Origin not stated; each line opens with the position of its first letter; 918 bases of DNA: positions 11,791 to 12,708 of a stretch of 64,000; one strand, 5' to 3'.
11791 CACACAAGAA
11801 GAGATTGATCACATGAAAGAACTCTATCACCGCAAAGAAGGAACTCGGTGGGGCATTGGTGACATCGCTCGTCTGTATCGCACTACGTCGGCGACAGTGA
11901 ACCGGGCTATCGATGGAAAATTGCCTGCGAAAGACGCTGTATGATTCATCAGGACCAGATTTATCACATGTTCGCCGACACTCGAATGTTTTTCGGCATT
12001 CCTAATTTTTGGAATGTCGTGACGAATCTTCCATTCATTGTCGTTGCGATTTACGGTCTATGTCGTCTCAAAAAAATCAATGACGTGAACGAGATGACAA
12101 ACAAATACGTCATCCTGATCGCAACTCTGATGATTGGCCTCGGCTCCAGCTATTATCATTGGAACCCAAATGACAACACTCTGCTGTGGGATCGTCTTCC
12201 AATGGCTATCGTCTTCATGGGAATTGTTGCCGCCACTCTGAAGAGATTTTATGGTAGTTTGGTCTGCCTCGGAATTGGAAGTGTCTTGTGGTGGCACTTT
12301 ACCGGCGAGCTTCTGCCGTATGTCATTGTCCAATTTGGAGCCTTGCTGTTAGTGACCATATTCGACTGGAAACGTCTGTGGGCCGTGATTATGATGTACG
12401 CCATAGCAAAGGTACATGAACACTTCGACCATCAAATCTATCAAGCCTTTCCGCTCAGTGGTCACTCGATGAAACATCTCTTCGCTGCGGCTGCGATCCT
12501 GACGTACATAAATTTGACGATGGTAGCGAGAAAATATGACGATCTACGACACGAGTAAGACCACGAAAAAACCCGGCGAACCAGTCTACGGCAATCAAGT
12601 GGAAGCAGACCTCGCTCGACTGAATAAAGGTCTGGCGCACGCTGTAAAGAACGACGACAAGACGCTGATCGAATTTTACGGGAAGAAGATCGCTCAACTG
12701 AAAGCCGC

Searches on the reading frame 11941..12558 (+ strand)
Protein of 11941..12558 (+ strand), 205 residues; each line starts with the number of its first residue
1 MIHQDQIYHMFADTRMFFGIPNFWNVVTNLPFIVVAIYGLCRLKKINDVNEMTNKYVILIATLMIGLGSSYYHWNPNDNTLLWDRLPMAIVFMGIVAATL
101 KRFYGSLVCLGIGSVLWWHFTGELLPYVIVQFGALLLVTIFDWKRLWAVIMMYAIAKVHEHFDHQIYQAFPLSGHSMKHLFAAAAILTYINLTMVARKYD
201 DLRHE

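Call 56: search_protein_families(library=pfam, proteins=[window:11941-12558:+], max_evalue=0.01)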
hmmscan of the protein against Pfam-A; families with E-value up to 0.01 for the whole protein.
window:11941-12558:+ (205 aa): 1 family
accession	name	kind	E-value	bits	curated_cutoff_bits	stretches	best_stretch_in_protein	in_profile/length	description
PF05875.18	Ceramidase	-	6.7e-11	42.5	32.5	1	22-159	22-143/259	Ceramidase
